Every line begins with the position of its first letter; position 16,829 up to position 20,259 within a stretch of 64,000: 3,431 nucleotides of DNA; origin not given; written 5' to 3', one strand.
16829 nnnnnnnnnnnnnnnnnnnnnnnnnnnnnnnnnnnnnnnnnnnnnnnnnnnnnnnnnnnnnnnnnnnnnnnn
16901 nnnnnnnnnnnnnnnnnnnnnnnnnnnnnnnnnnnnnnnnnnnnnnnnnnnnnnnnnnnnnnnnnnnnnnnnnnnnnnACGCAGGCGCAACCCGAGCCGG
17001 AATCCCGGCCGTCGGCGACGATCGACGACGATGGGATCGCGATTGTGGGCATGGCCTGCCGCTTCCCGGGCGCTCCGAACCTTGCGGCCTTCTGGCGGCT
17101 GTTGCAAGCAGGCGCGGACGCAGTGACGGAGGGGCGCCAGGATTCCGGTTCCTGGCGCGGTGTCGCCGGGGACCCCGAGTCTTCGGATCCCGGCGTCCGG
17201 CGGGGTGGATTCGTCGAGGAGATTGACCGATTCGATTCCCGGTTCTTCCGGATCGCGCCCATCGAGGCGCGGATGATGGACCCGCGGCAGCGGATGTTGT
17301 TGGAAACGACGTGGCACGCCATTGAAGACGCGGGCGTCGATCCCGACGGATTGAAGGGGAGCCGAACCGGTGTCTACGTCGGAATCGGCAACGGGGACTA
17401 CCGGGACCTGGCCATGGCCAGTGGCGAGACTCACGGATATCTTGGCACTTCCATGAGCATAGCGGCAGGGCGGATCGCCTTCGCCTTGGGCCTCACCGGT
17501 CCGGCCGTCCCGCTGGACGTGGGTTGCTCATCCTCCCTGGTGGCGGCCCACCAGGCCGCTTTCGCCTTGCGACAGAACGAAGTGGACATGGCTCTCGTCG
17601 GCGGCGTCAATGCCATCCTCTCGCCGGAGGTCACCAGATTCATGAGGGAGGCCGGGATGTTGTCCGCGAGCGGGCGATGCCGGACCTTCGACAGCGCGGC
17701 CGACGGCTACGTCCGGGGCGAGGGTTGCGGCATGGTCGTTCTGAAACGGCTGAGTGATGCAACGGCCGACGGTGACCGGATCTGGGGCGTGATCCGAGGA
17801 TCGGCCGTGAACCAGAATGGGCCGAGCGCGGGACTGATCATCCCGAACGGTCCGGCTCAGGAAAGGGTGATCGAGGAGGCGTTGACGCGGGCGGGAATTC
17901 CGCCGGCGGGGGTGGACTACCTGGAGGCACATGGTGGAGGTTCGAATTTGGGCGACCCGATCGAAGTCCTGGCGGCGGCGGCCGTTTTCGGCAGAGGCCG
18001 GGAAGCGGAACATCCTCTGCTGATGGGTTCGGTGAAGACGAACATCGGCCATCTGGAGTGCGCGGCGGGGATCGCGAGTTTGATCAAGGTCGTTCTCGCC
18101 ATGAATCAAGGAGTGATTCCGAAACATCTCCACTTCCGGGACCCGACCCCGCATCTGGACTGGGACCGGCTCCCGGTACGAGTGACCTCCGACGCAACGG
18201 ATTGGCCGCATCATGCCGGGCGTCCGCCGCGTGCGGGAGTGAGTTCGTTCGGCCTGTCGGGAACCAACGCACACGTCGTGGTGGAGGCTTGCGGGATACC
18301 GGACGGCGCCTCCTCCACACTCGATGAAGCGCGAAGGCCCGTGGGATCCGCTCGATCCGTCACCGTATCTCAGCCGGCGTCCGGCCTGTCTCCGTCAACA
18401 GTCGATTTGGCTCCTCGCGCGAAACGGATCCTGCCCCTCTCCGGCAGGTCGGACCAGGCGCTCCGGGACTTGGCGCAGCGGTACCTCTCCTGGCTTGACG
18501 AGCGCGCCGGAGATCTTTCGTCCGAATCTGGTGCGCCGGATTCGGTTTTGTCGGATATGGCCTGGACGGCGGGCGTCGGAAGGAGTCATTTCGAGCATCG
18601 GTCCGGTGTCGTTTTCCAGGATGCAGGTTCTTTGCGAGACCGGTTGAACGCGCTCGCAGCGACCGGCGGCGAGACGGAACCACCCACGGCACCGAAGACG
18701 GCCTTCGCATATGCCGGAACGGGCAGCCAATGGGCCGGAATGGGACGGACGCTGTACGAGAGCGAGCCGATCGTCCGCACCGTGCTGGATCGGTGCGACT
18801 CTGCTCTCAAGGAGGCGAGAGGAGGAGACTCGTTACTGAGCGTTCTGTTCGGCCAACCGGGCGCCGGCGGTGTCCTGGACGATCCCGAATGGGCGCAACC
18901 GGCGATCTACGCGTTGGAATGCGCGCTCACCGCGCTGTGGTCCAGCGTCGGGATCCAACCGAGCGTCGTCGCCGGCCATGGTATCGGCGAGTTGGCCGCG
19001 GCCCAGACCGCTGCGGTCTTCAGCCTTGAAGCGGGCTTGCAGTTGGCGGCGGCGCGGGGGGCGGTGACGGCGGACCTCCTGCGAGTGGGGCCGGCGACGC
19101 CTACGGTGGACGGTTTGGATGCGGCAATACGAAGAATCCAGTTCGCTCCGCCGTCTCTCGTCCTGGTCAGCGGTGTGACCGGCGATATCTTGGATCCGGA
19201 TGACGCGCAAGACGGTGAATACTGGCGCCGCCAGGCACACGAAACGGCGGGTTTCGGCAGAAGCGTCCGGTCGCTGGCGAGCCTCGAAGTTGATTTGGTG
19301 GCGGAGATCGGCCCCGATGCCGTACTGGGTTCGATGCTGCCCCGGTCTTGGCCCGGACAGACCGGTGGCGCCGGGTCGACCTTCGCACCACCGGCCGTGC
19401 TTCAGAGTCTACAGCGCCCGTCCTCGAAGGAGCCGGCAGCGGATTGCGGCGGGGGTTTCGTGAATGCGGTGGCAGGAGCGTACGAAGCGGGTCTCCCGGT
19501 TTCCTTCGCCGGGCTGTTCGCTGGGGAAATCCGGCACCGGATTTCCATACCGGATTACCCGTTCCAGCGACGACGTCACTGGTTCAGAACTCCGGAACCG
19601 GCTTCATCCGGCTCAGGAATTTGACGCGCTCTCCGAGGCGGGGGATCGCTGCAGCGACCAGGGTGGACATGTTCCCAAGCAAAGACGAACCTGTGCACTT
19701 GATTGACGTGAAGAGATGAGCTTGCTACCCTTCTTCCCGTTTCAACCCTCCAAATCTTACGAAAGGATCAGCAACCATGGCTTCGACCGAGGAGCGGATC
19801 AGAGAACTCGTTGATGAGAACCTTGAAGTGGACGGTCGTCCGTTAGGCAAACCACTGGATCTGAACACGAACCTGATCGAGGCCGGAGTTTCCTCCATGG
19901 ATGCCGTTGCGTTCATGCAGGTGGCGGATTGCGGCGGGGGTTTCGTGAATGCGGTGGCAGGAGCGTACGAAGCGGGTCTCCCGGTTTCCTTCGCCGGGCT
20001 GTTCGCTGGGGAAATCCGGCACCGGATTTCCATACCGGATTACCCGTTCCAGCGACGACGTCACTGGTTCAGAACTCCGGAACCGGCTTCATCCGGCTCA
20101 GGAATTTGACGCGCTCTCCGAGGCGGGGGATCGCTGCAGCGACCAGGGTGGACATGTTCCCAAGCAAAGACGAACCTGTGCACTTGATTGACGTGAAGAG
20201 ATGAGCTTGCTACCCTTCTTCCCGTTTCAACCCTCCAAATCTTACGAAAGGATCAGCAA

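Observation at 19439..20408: Perfect 485-bp tandem duplication spanning the PKS stop, the intergenic region and the first 49 codons of the ACP gene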

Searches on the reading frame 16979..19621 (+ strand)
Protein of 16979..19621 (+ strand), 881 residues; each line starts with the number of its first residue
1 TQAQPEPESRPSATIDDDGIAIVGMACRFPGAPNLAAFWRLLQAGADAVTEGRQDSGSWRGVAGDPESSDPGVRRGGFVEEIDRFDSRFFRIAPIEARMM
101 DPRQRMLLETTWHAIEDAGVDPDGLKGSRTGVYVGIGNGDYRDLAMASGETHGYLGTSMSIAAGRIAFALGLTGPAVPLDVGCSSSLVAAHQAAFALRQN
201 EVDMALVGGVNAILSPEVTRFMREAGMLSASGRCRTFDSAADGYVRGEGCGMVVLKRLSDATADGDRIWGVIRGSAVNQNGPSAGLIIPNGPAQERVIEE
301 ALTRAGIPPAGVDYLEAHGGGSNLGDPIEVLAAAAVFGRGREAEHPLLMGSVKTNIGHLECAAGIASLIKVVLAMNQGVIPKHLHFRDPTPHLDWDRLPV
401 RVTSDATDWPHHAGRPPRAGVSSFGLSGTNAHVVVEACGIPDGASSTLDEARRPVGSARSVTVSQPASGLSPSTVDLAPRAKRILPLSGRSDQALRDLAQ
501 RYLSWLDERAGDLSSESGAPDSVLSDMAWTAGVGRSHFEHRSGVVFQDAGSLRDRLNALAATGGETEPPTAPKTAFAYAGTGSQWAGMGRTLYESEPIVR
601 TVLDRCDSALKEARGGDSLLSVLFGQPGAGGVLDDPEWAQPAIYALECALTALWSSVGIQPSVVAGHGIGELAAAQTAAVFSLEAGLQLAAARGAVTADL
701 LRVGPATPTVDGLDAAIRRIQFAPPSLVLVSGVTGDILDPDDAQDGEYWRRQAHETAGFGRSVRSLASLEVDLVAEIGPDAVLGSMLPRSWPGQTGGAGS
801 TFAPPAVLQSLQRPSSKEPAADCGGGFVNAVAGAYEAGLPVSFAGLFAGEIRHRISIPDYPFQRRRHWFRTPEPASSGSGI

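Call 54: search_solved_structures(query=window:16979-19621:+, max_evalue=1e-20, show_alignments=1)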
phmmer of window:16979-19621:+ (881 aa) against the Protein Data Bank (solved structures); distinct sequences matched with E-value up to 1e-20: 107 (the best 60 are shown).
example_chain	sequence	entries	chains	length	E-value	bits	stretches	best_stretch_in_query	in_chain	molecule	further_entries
7zma_A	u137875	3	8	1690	3e-188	631.2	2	11-442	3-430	Putative polyketide synthase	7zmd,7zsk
4mz0_A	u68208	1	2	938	3.3e-186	624.5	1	16-704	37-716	CurL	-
8in9_A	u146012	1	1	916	2.1e-146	492.8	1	13-712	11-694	Polyketide synthase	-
9iyw_A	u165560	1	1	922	2.1e-145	489.5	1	13-715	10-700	Polyketide synthase,GfsA KSQ-AncAT chimeric protein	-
7vee_A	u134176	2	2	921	1e-144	487.2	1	13-709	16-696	Polyketide synthase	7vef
2hg4_A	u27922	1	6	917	1.6e-140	473.3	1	18-441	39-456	6-Deoxyerythronolide B Synthase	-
6c9u_A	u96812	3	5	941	5.5e-136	458.3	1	15-460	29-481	6-deoxyerythronolide-B synthase EryA2, modules 3 and 4 | EryAII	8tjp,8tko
2qo3_A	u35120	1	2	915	8e-136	457.8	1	15-460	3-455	EryAII Erythromycin polyketide synthase modules 3 and 4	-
7uwr_A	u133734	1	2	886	9.9e-135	454.2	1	20-750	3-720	Narbonolide/10-deoxymethynolide synthase PikA1, modules 1 and 2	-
11sz_A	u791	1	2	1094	4.7e-134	451.9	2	15-441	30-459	6-deoxyerythronolide-B synthase, Erythronolide synthase EryA2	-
7s6b_A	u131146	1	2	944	9.8e-134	450.9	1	17-440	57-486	Polyketide synthase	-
8tpw_A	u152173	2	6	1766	9.8e-134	450.9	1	15-455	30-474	EryAII,EryAII,EryAII,EryAII,6-deoxyerythronolide-B synthase EryA3, modules 5 and 6 | EryAII,EryAII,EryAII,6-deoxyerythronolide-B synthase EryA3, modules 5 and 6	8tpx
7m7e_B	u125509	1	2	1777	1.8e-133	450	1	15-455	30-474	6-deoxyerythronolide-B synthase EryA2, modules 3 and 4,EryAI,6-deoxyerythronolide-B syntha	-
7s6c_A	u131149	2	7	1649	4.7e-133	448.6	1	15-442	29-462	6-deoxyerythronolide-B synthase EryA2, modules 3 and 4, Lsd14 Polyketide synthase fusion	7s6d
8ee0_A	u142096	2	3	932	8.7e-132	444.4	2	15-437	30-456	6-deoxyerythronolide B synthase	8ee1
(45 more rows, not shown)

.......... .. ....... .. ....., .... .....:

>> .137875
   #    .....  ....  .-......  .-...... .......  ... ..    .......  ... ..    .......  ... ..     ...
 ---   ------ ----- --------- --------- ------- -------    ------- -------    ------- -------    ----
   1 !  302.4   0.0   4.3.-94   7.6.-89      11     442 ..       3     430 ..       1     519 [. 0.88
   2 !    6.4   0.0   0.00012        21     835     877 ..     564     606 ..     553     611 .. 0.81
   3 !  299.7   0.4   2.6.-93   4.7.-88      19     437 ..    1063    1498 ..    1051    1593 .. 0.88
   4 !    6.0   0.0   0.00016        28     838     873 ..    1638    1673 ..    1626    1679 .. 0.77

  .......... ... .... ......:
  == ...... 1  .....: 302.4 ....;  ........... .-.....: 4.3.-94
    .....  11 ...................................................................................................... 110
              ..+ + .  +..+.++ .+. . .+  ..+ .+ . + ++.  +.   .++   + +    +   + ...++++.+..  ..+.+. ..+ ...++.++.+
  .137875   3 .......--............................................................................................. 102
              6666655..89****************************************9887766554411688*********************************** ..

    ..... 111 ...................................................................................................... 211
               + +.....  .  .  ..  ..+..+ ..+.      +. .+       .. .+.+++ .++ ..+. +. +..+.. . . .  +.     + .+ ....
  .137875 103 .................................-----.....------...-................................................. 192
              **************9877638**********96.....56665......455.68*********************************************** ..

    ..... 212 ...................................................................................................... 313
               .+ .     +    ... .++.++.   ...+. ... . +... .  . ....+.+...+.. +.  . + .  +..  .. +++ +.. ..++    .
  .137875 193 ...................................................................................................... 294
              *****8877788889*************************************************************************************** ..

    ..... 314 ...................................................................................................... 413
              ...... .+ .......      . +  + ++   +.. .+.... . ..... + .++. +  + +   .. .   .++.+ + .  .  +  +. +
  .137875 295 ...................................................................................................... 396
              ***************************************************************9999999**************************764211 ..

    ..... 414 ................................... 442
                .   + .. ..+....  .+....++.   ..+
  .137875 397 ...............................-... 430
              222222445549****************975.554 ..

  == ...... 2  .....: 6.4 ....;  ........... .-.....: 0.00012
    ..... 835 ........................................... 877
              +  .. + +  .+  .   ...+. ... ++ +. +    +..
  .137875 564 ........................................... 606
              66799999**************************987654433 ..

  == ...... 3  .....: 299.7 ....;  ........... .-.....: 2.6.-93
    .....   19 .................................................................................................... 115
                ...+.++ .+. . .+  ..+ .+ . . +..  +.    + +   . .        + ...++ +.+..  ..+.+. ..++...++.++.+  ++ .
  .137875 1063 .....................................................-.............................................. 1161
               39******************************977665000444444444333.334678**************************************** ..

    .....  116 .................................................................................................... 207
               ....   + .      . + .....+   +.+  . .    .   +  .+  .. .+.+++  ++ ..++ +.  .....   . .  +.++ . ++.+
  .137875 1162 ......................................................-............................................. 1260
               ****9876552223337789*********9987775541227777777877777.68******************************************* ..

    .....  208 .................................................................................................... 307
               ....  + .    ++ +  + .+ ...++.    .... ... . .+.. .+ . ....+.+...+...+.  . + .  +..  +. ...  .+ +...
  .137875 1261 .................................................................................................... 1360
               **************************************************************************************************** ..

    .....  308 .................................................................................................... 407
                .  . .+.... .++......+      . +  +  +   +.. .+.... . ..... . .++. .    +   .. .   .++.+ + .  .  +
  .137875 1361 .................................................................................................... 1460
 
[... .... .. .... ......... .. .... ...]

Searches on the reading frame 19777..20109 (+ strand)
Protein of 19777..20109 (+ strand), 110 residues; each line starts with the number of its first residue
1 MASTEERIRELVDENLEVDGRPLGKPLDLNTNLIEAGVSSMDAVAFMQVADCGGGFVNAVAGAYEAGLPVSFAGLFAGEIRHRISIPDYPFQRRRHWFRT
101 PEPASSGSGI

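Call 11: search_protein_families(library=pfam, proteins=[window:19777-20109:+])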
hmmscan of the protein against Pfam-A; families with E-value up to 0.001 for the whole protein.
window:19777-20109:+ (110 aa): 0 families

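Call 13: find_encoding_contigs(protein=window:19777-20109:+, flank=3000, max_places=10)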
Protein window:19777-20109:+ (110 aa): no gene with exactly this product is on record in the collection.

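Call 19: find_homologous_proteins(query=window:19777-20106:+, max_evalue=0.001)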
Query window:19777-20106:+ (110 aa): 143 proteins with E <= 0.001 among 164 candidates; the best 120 are listed.
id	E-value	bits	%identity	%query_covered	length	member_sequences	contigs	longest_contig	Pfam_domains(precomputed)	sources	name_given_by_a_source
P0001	5.9e-67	240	100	100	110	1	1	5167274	-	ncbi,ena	-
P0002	7.0e-21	92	98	45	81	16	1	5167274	PF00550.32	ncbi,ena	-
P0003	4.7e-19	86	94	45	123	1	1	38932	-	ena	-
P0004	5.5e-19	86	90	45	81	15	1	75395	PF00550.32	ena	-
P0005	9.6e-19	85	80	45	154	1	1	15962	-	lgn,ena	-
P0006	2.7e-18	84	90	45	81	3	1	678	PF00550.32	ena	-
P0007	9.0e-18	82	75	47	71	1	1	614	-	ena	-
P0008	1.9e-17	81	82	45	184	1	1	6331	-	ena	-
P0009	4.4e-17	80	76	45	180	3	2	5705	-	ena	-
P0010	5.5e-17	80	55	80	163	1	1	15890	-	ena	-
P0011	1.2e-16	79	76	45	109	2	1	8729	-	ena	-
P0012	1.5e-16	78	76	45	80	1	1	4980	-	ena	-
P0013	2.5e-16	78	77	47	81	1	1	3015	PF00550.32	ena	-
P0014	2.7e-16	77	84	40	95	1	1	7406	-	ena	-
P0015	4.1e-16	77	75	47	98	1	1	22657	-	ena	-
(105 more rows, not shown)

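Call 21: find_encoding_contigs(protein=P0001, flank=10000, max_places=10)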
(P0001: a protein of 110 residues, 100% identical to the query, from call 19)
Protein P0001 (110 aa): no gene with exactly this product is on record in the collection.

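Call 22: list_cluster_members(proteins=[P0001, P0002, P0003, P0004])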
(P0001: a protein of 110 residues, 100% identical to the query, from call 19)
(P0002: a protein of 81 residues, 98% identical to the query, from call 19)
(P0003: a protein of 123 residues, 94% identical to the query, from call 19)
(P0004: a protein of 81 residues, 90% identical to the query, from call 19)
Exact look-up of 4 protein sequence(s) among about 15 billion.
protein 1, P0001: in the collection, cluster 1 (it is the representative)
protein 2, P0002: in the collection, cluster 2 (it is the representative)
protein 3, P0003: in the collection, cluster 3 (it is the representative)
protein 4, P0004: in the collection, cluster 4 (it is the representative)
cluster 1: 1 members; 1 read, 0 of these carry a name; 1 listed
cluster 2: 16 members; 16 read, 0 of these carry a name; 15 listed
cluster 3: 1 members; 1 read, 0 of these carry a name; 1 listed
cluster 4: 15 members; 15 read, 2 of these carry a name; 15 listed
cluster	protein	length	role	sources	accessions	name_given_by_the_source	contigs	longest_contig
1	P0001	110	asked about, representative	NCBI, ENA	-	-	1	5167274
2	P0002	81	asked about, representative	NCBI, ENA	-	-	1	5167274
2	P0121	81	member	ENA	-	-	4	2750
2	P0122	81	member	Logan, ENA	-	-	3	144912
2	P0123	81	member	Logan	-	-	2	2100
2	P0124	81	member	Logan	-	-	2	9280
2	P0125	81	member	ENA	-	-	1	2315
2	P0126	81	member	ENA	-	-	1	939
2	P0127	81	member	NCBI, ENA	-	-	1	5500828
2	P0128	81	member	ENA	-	-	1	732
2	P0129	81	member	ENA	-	-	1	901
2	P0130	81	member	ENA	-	-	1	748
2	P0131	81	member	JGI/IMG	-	-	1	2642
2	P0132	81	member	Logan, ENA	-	-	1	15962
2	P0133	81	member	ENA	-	-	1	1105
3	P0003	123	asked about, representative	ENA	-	-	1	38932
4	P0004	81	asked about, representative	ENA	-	-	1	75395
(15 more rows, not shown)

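Call 24: find_encoding_contigs(protein=P0121, flank=5000, max_places=10)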
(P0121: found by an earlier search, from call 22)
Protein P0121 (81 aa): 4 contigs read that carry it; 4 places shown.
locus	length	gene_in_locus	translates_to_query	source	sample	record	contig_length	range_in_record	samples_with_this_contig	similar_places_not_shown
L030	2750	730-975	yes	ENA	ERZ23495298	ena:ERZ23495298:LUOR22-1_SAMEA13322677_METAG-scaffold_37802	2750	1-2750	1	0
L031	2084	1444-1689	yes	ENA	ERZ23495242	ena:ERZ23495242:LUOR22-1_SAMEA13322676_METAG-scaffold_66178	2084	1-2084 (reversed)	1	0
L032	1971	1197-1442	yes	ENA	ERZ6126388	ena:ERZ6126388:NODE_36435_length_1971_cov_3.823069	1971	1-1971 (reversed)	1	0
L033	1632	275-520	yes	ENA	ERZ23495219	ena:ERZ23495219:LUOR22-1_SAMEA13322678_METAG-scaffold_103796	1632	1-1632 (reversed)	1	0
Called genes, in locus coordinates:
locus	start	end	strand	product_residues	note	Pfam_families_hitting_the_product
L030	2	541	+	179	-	?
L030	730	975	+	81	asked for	PF00550:PP-binding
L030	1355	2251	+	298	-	PF00561:Abhydrolase_1 (weak), PF12697:Abhydrolase_6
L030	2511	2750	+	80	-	?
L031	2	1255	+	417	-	?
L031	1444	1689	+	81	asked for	PF00550:PP-binding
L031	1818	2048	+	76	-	-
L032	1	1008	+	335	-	?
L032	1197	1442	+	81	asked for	PF00550:PP-binding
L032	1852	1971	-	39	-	?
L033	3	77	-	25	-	?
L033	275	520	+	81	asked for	PF00550:PP-binding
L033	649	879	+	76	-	-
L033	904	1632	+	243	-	?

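Call 25: find_encoding_contigs(protein=P0002, flank=5000, max_places=10)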
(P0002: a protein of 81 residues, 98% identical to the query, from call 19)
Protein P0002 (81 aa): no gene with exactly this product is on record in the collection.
